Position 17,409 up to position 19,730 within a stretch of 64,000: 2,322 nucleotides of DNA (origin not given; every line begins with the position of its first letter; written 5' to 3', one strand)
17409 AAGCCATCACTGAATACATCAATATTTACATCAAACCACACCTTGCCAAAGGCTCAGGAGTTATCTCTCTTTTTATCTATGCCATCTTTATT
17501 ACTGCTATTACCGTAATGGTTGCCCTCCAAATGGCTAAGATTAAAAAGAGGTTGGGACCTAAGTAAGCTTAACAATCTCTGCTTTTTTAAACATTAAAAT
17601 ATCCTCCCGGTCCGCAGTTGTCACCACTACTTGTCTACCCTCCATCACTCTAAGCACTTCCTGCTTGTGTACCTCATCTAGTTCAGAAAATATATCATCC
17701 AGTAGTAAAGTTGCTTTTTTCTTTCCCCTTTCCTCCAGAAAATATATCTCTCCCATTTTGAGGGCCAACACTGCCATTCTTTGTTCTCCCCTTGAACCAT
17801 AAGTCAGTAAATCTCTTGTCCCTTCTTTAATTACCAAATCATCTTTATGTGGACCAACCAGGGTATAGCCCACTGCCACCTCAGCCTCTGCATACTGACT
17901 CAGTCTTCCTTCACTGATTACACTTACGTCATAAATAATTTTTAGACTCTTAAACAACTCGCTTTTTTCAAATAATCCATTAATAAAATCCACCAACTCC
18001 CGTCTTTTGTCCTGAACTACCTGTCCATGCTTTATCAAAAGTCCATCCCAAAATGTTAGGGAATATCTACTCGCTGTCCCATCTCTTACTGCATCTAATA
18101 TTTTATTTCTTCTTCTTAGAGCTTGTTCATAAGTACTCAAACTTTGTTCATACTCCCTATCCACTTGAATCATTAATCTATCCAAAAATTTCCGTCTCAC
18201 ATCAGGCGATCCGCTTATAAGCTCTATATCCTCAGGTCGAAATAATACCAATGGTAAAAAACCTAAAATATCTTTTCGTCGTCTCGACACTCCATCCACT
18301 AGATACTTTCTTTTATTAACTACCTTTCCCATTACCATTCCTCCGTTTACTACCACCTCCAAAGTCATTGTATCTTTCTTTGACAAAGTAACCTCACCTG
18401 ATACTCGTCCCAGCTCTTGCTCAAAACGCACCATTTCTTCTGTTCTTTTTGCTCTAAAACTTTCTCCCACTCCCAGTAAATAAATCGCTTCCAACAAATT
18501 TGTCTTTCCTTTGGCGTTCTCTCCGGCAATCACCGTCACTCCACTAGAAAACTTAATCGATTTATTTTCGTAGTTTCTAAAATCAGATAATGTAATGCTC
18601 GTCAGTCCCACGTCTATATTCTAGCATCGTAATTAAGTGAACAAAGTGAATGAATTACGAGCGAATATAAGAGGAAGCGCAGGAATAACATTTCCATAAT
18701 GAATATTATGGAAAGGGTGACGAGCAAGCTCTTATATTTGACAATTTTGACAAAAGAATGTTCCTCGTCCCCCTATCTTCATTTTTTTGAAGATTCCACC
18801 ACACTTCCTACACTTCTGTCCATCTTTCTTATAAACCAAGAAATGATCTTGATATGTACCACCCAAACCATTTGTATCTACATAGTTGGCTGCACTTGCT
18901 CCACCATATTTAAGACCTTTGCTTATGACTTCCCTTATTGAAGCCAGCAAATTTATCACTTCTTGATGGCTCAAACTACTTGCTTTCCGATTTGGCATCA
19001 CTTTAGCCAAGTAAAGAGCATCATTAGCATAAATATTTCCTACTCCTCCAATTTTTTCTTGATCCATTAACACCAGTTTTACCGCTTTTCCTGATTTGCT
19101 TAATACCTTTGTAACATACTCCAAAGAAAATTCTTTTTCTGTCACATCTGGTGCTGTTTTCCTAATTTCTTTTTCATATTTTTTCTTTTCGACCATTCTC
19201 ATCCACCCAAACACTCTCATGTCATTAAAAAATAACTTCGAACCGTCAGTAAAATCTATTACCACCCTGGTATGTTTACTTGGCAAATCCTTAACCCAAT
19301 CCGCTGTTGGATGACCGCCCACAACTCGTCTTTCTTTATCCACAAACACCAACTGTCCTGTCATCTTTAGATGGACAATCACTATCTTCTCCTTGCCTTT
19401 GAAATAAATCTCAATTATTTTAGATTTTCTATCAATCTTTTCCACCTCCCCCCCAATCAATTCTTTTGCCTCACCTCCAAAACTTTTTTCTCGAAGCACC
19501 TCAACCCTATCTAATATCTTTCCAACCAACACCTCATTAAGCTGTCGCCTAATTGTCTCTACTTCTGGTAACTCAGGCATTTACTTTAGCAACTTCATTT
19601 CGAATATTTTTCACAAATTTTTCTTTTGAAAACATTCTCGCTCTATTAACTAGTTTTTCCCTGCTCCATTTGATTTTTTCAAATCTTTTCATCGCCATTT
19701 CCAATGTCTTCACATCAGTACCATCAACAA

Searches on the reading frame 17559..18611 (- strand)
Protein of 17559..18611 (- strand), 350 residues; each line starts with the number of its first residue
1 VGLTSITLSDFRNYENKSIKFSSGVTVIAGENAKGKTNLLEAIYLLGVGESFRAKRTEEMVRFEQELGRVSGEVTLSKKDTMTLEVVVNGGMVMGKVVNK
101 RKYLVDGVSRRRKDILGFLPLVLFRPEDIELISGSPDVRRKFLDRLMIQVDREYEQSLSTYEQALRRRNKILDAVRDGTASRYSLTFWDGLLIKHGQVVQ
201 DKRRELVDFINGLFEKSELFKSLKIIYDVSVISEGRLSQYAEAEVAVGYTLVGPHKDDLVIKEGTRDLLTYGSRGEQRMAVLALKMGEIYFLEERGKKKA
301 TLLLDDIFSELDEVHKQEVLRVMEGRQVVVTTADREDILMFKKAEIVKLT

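Call 82: search_protein_families(library=pfam, proteins=[window:17559-18611:-])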
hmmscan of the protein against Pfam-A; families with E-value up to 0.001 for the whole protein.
window:17559-18611:- (350 aa): 6 families
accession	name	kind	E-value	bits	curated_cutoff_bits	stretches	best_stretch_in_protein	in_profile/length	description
PF02463.25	SMC_N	-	1.8e-23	83.6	40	1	3-336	2-200/220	RecF/RecN/SMC N terminal domain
PF13476.12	AAA_23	-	2.3e-11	45.2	27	1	5-77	1-66/201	AAA domain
PF13175.12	AAA_15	-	5.5e-10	39.8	32.1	1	1-58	1-55/374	AAA ATPase domain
PF13304.12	AAA_21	-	0.00066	20.3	27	0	25-46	1-22/304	AAA domain, putative AbiEii toxin, Type IV TA system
PF13555.12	AAA_29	-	0.00068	19.8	27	0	3-49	1-48/61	P-loop containing region of AAA domain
PF13514.12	AAA_27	-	0.00071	19.7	22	0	1-82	1-82/206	AAA domain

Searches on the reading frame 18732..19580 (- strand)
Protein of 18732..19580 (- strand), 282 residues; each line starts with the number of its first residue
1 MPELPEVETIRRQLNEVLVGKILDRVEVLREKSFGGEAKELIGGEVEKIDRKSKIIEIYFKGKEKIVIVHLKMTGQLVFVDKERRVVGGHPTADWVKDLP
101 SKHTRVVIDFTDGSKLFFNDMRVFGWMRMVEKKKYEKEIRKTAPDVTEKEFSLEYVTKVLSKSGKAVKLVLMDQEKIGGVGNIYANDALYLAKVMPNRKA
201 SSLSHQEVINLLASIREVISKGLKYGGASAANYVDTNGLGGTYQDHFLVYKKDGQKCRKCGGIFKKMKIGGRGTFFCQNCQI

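Call 82: search_protein_families(library=pfam, proteins=[window:18732-19580:-])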
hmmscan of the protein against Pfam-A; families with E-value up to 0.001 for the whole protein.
window:18732-19580:- (282 aa): 3 families
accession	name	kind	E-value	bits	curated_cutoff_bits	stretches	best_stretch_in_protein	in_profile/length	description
PF01149.29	Fapy_DNA_glyco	-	6.9e-26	91.6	25.5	1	1-127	1-117/117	Formamidopyrimidine-DNA glycosylase N-terminal domain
PF06831.19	H2TH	-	1.4e-22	79.9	34.7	1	143-229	2-88/93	Formamidopyrimidine-DNA glycosylase H2TH domain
PF06827.20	zf-FPG_IleRS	-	7.9e-10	38.8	21.3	1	254-281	1-28/30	Zinc finger found in FPG and IleRS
